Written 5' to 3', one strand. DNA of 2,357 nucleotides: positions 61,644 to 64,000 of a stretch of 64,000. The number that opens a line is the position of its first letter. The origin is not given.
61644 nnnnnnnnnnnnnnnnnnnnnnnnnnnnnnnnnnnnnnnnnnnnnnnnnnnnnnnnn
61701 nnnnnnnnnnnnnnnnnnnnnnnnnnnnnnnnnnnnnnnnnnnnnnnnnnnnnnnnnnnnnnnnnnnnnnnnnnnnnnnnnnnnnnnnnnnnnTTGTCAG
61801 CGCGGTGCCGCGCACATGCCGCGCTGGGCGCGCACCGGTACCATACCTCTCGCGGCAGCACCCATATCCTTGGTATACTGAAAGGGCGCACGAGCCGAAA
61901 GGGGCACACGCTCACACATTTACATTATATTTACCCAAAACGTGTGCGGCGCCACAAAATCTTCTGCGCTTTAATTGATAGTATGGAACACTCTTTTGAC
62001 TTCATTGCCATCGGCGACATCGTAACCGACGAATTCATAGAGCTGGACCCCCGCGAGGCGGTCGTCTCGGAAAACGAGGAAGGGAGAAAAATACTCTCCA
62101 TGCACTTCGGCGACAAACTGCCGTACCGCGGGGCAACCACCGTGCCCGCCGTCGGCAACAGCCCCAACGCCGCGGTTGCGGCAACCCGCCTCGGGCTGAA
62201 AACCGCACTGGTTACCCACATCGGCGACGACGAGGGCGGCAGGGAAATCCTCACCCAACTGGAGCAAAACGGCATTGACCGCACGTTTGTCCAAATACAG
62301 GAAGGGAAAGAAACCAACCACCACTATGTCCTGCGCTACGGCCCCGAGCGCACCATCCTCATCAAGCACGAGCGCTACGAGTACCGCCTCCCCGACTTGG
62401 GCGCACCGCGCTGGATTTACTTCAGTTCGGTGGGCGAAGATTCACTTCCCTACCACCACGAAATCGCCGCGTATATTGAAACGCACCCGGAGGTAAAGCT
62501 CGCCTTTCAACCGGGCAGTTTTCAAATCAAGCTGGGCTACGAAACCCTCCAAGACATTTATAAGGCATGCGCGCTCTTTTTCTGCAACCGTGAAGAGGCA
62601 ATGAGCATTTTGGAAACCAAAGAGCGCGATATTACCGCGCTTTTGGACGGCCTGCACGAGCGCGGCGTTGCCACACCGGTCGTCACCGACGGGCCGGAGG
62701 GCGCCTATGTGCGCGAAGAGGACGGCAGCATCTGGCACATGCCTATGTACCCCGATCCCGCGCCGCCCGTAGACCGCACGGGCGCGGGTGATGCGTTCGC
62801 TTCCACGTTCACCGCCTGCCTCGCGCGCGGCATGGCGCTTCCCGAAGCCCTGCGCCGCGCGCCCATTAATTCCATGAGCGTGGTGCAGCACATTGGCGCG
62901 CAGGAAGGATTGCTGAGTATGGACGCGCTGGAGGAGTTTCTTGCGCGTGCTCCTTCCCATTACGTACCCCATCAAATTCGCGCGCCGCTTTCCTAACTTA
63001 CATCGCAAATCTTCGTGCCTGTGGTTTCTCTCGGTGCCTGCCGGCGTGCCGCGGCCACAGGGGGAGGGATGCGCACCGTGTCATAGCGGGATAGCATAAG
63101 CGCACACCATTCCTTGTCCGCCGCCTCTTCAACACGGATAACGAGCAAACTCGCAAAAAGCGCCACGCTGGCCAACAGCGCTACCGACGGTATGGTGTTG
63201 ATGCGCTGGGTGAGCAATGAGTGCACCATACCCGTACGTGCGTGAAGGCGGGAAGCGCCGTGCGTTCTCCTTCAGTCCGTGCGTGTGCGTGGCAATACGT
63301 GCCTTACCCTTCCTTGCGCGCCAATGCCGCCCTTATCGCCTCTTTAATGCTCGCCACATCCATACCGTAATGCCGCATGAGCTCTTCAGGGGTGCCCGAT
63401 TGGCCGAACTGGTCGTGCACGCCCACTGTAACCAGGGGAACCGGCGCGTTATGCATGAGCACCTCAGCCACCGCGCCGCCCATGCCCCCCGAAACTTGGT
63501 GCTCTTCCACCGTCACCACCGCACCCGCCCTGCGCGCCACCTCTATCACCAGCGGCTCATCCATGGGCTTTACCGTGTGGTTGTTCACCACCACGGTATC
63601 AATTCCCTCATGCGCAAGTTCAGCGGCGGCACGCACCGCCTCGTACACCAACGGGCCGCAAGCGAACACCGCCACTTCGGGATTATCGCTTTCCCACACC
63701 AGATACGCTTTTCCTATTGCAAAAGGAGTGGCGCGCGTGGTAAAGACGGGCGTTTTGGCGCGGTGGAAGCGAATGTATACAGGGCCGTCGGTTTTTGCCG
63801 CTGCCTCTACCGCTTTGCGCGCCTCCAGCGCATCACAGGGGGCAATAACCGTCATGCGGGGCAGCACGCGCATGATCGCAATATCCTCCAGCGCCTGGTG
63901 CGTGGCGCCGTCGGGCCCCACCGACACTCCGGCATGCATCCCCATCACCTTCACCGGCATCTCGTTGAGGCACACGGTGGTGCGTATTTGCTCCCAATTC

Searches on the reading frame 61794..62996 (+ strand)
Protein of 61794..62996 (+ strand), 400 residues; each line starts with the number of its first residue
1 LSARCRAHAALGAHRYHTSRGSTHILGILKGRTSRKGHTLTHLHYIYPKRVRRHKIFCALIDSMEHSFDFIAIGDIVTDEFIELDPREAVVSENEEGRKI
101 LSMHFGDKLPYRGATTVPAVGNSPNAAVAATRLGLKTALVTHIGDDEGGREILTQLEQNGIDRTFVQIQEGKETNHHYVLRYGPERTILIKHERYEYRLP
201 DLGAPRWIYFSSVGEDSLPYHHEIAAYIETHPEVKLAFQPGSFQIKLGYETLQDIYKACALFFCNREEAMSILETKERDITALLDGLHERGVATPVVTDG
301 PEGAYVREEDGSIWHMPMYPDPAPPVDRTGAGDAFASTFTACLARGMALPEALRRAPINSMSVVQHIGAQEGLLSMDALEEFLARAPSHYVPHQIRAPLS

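Call 96: search_protein_families(library=pfam, proteins=[window:61794-62996:+], max_evalue=0.001)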
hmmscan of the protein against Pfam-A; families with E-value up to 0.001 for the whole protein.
window:61794-62996:+ (400 aa): 1 family
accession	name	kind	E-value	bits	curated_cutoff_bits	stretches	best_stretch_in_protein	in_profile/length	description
PF00294.29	PfkB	-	4.5e-37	128.5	25.8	1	121-372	37-298/302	pfkB family carbohydrate kinase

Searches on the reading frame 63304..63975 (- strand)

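Call 96: search_protein_families(library=pfam, proteins=[window:63304-63975:-], max_evalue=0.001)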
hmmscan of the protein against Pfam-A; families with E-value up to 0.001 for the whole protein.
window:63304-63975:- (223 aa): 3 families
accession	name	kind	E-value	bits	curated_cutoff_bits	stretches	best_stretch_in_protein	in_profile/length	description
PF02780.25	Transketolase_C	-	8e-27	94.1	25.9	1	95-210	6-124/124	Transketolase, C-terminal domain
PF02779.29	Transket_pyr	-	4.4e-20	72.5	27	1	2-75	97-172/174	Transketolase, pyrimidine binding domain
PF22613.1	Transketolase_C_1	-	1.9e-07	31.7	27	1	90-206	2-113/113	Transketolase-like TK C-terminal domain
